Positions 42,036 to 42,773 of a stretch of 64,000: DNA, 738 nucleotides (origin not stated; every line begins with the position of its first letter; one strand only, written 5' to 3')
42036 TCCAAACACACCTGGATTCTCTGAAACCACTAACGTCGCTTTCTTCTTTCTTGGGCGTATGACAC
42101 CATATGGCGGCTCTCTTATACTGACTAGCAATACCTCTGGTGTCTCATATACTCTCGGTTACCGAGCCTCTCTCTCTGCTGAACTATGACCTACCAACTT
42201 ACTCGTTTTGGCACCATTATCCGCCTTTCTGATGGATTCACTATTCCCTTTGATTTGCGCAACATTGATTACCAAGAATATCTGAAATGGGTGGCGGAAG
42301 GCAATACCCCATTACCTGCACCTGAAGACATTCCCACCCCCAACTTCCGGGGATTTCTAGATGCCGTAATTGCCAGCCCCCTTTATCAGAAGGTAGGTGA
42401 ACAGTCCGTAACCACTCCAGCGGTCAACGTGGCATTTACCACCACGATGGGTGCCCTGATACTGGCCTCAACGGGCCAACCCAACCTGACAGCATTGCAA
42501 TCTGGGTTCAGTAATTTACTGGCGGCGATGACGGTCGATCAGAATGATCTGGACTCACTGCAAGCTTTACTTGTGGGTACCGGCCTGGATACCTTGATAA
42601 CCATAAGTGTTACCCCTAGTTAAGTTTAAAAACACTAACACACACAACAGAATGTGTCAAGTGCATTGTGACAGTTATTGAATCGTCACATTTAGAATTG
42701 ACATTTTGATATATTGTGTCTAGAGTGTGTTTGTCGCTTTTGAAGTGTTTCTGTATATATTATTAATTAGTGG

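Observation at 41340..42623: GC-rich mosaic cassette covering the C-terminal domain of the collagen-like fibre and the downstream 145-aa ORF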

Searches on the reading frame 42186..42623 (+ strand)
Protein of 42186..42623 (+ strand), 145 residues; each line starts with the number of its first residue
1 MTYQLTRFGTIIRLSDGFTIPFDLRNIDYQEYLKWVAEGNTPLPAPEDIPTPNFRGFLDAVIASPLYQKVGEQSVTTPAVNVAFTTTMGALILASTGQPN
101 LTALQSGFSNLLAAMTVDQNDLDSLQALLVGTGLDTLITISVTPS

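Call 12: search_protein_families(library=pfam, proteins=[window:42186-42623:+], max_evalue=0.1)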
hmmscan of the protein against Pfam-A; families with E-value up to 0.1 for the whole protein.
window:42186-42623:+ (145 aa): 0 families

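Call 13: search_protein_families(library=phrogs, proteins=[window:42186-42623:+], max_evalue=0.01)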
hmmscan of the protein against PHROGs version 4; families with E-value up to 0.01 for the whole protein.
window:42186-42623:+ (145 aa): 3 families
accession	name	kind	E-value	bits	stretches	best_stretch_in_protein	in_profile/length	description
phrog_20370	-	unknown function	1.2e-10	42.5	1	3-47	3-49/148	-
phrog_28714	-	unknown function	9.9e-09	36.6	1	18-140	28-149/151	-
phrog_34019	-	unknown function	1.2e-06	29.4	1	1-45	1-44/80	-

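Call 15: find_homologous_proteins(query=window:42186-42620:+)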
Query window:42186-42620:+ (145 aa): 46 proteins with E <= 0.001 among 93 candidates.
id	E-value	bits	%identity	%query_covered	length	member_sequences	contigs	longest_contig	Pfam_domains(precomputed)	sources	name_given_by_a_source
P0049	1.0e-87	309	100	100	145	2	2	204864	-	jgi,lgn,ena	jgi:hypothetical protein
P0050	7.2e-43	164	60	95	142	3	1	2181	-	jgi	jgi:hypothetical protein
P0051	7.6e-43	164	60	97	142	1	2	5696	-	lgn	-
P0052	5.5e-41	158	57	97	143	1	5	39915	-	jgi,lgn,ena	jgi:hypothetical protein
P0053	9.0e-40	154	58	97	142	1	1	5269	-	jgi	jgi:hypothetical protein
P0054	5.1e-34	135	73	61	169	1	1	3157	-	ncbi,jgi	jgi:hypothetical protein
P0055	2.5e-30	123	70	61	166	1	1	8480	-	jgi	jgi:hypothetical protein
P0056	3.2e-30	123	64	73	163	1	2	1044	-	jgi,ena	jgi:hypothetical protein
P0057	2.3e-28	117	70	61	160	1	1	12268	-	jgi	jgi:hypothetical protein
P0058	1.5e-27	114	70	61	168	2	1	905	-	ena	-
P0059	1.5e-27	114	45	89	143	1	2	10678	-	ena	-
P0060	3.1e-27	113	41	98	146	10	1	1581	-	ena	-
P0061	1.1e-25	108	71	55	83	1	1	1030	-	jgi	jgi:butyrate kinase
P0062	2.2e-25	107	39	98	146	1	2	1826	-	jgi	jgi:hypothetical protein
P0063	3.3e-25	106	64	61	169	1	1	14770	-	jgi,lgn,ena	-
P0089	3.7e-10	58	53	44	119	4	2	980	PF16778.11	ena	-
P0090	2.3e-7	49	54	36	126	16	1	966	PF16778.11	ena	-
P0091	3.5e-7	48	47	43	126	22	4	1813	PF16778.11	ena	-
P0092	5.4e-6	44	45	44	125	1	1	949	PF16778.11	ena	-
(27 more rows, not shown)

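Call 24: find_encoding_contigs(protein=P0052, flank=6000, max_places=4)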
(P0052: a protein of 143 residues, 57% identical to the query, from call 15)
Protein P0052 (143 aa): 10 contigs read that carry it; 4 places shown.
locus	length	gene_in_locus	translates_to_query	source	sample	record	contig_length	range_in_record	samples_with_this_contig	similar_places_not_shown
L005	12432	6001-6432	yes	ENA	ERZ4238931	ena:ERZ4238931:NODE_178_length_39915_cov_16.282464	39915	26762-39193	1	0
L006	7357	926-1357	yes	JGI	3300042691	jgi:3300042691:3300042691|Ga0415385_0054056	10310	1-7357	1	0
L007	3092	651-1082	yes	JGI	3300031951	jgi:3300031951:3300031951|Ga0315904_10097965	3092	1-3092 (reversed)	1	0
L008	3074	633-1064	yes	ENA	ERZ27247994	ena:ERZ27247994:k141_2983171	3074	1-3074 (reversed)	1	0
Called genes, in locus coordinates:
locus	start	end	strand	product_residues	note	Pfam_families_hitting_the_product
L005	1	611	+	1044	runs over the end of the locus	-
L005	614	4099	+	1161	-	-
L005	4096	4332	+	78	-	-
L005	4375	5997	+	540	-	PF03906:Phage_T7_tail, PF22337:Phage_fiber_rpt (faint)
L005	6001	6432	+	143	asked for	-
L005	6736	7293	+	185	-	-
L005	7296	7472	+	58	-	-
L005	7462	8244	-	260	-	-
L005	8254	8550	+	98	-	PF11123:DNA_Packaging_2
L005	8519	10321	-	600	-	PF22530:Terminase-T7_RNaseH-like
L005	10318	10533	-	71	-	-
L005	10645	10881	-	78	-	-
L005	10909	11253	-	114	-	-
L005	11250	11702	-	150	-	-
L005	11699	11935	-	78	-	-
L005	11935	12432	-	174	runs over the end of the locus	-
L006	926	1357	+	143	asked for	-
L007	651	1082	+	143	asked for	-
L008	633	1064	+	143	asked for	-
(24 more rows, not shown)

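Call 35: search_protein_families(library=pfam, alignment_id=A2, max_evalue=0.01)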
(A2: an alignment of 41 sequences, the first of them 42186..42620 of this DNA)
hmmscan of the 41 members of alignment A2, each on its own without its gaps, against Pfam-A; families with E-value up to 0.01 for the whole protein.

A. member 1, window:42186-42620:+ (145 aa): 0 families

B. families by the number of members that match (of 41 scanned): 1 family
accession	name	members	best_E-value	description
PF16778.10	Phage_tail_APC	4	8e-18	Phage tail assembly chaperone protein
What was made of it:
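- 42186..42623 (+): ORF145, a small fibre-associated protein. It has an N-terminal beta-hairpin/helix motif (aa 1-48, nt 42186-42329), a Pro-rich linker and a helical bundle (aa 53-145). It is probably a fibre assembly factor or tip partner. Four distant homologues carry PF16778, Phage_tail_APC (calls 15, 35).
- There is no match to known fibre chaperone families such as Caudo_TAP, and no direct PF16778 hit (calls 12, 35).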

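Call 40: find_encoding_contigs(protein=P0051, flank=6000, max_places=3)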
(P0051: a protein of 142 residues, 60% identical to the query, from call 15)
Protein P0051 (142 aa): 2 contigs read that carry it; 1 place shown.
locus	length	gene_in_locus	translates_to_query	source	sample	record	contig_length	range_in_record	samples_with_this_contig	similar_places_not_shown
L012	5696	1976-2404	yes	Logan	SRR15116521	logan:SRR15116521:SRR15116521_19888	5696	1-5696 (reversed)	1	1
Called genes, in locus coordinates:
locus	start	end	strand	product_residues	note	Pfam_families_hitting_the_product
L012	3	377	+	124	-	?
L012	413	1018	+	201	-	-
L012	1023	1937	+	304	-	-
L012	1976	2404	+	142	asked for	-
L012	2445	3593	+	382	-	-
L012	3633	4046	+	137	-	-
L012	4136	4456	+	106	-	-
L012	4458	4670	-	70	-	-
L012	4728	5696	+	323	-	?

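Call 44: predict_structure(alignment_id=A2)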
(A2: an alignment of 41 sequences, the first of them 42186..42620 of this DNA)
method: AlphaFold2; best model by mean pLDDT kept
length: 145 residues; sequences in the alignment: 41
mean_pLDDT: 92.3   pTM: 0.68
mean pLDDT of the five models: 92.3, 92.1, 92.1, 91.8, 90.7
residues with pLDDT >= 90: 128; 70-90: 14; 50-70: 3; < 50: 0
segments of 3 or more residues with pLDDT < 50: none
pLDDT, mean of each block of 10 residues (from residue 1): 89 94 95 96 82 94 94 93 95 95 94 93 94 91 78
secondary structure, 60 per line:
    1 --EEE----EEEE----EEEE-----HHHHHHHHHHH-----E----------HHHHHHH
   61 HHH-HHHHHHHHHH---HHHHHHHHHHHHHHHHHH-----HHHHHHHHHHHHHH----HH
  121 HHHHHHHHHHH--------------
elements in order: E3-5 E10-13 E18-21 H27-37 H54-63 H65-74 H78-95 H101-114 H119-131

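Call 51: find_related_loci(query=window:42186-42620:+, collection=viral_contigs, flank=6000)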
Query window:42186-42620:+ (145 aa) in viral_contigs; peptide patterns used: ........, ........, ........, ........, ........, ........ (x = any residue, [..] = any of these).
425 stretches matched a pattern; 364 encode a relative of the query (tblastn E <= 1e-3); the best 80 are kept; 78 distinct loci.
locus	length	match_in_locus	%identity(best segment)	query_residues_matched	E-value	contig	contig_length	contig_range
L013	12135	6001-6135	71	3-47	7e-17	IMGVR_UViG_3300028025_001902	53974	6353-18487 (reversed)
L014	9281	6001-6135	71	1-45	2e-16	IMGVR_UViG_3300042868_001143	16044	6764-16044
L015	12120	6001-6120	78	10-49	7e-16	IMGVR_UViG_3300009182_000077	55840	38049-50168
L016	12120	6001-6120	78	10-49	7e-16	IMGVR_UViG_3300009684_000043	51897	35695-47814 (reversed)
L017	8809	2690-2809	78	10-49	7e-16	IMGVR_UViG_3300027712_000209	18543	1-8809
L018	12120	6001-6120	78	10-49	7e-16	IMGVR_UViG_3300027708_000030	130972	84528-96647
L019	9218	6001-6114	76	10-47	1e-15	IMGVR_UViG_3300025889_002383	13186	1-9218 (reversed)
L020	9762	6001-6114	76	10-47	1e-15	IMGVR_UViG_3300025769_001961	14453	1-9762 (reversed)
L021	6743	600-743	65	1-48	1e-15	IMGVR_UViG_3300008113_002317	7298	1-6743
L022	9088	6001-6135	64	3-47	1e-15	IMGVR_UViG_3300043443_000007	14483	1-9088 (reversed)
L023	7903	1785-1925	64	3-49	2e-15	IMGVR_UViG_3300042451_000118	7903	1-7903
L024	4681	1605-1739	64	3-47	3e-15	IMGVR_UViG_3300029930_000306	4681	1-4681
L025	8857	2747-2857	78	11-47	1e-14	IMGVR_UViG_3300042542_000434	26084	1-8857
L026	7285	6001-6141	66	6-49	5e-15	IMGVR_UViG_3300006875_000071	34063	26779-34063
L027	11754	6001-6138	72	3-47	6e-15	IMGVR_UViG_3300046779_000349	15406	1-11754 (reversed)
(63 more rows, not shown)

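Call 55: search_solved_structures(query=A2, max_evalue=1)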
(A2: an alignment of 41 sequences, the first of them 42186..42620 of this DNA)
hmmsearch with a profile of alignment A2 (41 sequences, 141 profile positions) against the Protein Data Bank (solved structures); distinct sequences matched with E-value up to 1: 1.
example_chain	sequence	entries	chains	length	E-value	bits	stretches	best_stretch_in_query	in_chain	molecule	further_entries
7vea_aM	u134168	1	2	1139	0.44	13.8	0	97-138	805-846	Phycobiliprotein ApcE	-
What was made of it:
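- On Tail-fibre assembly proteins of the Tfa/Caudo_TAP or T4 gp38 type: No PDB sequence hit (call 55).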

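Call 63: find_encoding_contigs(protein=P0049, flank=8000, max_places=6)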
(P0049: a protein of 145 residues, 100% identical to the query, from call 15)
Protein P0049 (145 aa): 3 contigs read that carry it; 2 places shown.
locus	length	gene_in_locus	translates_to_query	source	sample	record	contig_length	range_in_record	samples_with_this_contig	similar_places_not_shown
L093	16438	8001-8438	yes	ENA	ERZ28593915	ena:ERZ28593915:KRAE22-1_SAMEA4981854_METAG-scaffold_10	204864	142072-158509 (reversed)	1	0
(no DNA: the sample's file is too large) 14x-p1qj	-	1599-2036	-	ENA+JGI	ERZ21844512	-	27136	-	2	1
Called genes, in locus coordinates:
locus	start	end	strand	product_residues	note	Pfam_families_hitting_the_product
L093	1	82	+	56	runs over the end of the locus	-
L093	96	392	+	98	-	-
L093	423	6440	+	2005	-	PF18338:BppL_N (weak)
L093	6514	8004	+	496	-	-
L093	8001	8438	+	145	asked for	-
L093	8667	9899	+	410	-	PF00270:DEAD, PF04851:ResIII, PF18766:SWI2_SNF2, PF00271:Helicase_C (weak)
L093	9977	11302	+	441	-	PF21189:PHA02142 (weak), PF09414:RNA_ligase (faint)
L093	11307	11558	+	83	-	PF12728:HTH_17 (weak)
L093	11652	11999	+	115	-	-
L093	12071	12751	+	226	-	PF00149:Metallophos (weak), PF12850:Metallophos_2 (faint)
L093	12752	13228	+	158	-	PF01844:HNH, PF13395:HNH_4 (weak), PF14279:HNH_5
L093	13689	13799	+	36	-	-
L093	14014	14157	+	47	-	-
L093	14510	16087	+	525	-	PF14284:PcfJ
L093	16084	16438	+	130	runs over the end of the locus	-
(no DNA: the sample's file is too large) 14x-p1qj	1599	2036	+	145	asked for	-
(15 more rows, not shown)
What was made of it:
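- The window comes from a metagenome scaffold (call 63).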

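Call 65: search_dna_similar(query=window:42186-42620:+, collection=phages, mode=protein, max_rows=40, max_evalue=0.001)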
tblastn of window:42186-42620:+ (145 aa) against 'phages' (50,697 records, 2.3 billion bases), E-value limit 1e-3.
Records with a match: 39; places in all: 46; records where one place covers at least 80% of the query: 7.
Best place of each record, by identity: 95-99% 2; 60-80% 3; <60% 34.
By first word of the organism name: Ralstonia 15; Synechococcus 14; Acidovorax 4; Prochlorococcus 2; Cyanophage 1; Caudoviricetes 1; uncultured 1; Methylophilales 1.
By host as written in the record: Ralstonia solanacearum 10; Synechococcus sp. MW02 4; - 3; Synechococcus sp. 3; Ralstonia solanacearum Race 3, Biovar 1 3; Synechoccus sp. 2; Synechococcus sp. LC16 2; Prochlorococcus sp. MIT9515 2; and 8 more.
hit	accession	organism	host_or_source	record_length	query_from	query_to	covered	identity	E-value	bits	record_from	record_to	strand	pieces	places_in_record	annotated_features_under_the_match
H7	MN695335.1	Synechococcus phage B23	Synechoccus sp.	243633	1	145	100%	97.9%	3e-88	285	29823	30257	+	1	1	hypothetical protein (x2)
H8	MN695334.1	Synechococcus phage B3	Synechoccus sp.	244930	1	145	100%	97.9%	3e-88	285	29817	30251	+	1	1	hypothetical protein (x2)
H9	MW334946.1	Cyanophage S-2L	-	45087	1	134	92%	42.8%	5e-26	107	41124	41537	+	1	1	tail fiber assembly-like protein | tail fiber protein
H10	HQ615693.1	Synechococcus phage S-CRM01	Synechococcus sp. LC16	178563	40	142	71%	44.2%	9e-18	84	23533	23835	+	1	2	tail fiber assembly-like protein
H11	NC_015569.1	Synechococcus phage S-CRM01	Synechococcus sp. LC16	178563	40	142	71%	44.2%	9e-18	84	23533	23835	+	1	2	tail fiber protein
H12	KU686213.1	Synechococcus phage S-CAM7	Synechococcus sp.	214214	18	141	86%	33.3%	1e-5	49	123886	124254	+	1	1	hypothetical protein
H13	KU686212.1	Synechococcus phage S-CAM7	Synechococcus sp.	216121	18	141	86%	33.3%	2e-5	49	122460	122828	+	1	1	hypothetical protein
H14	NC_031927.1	Synechococcus phage S-CAM7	Synechococcus sp.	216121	18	141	86%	33.3%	2e-5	49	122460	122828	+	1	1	hypothetical protein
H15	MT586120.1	Synechococcus phage S-CAM7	Synechococcus sp. WH 7803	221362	18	141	86%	33.3%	2e-5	49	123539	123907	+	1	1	hypothetical protein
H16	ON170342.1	Ralstonia phage YO374_1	Ralstonia solanacearum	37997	1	76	52%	39.0%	8e-5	47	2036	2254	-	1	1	record has no annotation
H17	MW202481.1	Caudoviricetes sp.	Manatee Spring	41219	10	47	26%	65.8%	3e-8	57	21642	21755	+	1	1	hypothetical protein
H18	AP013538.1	uncultured phage_MedDCM-OCT-S45-C4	metagenomic fosmid library constructed ...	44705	8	45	26%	63.2%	2e-6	52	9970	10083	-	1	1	hypothetical protein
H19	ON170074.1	Ralstonia phage YO033_1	Ralstonia solanacearum R281, UW154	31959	1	48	33%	50.0%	5e-7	53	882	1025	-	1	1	record has no annotation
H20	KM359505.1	Prochlorococcus phage P-TIM68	Prochlorococcus sp. MIT9515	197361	1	45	31%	51.9%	1e-7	55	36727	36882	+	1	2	hypothetical protein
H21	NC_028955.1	Prochlorococcus phage P-TIM68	Prochlorococcus sp. MIT9515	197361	1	45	31%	51.9%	1e-7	55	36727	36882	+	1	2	hypothetical protein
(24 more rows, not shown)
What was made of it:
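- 42186..42623 (+): It is 97.9% identical to B3 gp22 (call 65).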

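Call 66: get_annotated_region(hit=H9, flank=4000)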
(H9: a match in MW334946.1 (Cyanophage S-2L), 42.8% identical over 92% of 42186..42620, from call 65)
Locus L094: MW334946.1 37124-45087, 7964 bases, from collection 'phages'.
description: Cyanophage S-2L, complete genome.
organism: Cyanophage S-2L (NCBI taxid 260586)
taxonomy: Viruses; Duplodnaviria; Heunggongvirae; Uroviricota; Caudoviricetes
host: -; source: -; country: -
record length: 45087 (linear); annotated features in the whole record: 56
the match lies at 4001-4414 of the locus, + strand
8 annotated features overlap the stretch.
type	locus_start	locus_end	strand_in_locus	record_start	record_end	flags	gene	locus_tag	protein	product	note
CDS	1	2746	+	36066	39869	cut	-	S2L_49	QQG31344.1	host specificity protein J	host specificity protein J Dyella; S2L49; similar to locus WP_026635004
CDS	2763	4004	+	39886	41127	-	-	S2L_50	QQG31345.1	tail fiber protein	tail fiber protein Synechococcus phage S-H34; S2L50; similar to locus QIN96937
CDS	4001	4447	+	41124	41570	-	-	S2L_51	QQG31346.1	tail fiber assembly-like protein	tail fiber assembly-like protein Synechococcus phage S-CRM01; S2L51; similar to locus YP_004508450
CDS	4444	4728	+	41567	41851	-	-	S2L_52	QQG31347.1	hypothetical protein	S2L52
CDS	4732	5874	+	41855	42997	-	-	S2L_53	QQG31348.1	lysozyme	lysozyme Cyanobium sp. Copco_Reservoir_LC18; S2L53; similar to locus KAF0652428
CDS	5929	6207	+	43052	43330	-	-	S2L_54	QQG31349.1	hypothetical protein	S2L54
CDS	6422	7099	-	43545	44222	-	-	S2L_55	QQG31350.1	hypothetical protein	S2L55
CDS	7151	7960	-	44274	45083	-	-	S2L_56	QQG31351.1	hypothetical protein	S2L56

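Call 82: fold_search(model_id=the predicted structure, library=viral)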
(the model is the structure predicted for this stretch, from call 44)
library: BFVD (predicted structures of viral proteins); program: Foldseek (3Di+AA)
matches with E <= 10: 222; with E <= 0.001: 4
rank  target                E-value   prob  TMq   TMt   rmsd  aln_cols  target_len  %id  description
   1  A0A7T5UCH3            3.9e-15  1.00  0.59  0.58   6.8       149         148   44  (no name in the UniProt tables at hand)
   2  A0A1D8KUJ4            3.8e-10  1.00  0.71  0.69   4.4       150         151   31  Uncharacterized protein [Synechococcus phage S-CAM7]
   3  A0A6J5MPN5            7.9e-08  1.00  0.67  0.77   6.4       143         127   22  Uncharacterized protein [uncultured Caudovirales phage]
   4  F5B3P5                2.6e-07  1.00  0.60  0.50   0.7        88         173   41  (no name in the UniProt tables at hand)
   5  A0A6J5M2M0            1.3e-03  0.97  0.31  0.18  14.1       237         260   16  Uncharacterized protein [uncultured Caudovirales phage]
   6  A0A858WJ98            4.7e-03  1.00  0.30  0.38   2.9        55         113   44  Uncharacterized protein [Xanthomonas phage FoX4]
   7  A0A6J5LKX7            5.6e-03  1.00  0.31  0.62   1.0        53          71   36  Uncharacterized protein [uncultured Caudovirales phage]
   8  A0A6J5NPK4            5.6e-03  1.00  0.30  0.57   1.7        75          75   35  Uncharacterized protein [uncultured Caudovirales phage]
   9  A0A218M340            1.3e-02  0.77  0.27  0.28  11.6       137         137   23  Uncharacterized protein [Acidovorax phage ACP17]
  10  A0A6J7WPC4            3.0e-02  1.00  0.29  0.78   0.9        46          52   26  Uncharacterized protein [uncultured Caudovirales phage]
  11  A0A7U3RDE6            3.9e-02  0.97  0.34  0.30  11.7       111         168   20  (no name in the UniProt tables at hand)
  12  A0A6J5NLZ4            7.2e-02  1.00  0.24  0.69   2.0        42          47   38  Uncharacterized protein [uncultured Caudovirales phage]
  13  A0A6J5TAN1            7.2e-02  1.00  0.28  0.65   2.6        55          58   29  Uncharacterized protein [uncultured Caudovirales phage]
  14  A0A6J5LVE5            9.8e-02  0.51  0.35  0.35  11.1       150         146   15  Uncharacterized protein [uncultured Caudovirales phage]
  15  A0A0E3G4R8            1.2e-01  0.93  0.23  0.40   3.5        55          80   29  Uncharacterized protein [Synechococcus phage ACG-2014f]
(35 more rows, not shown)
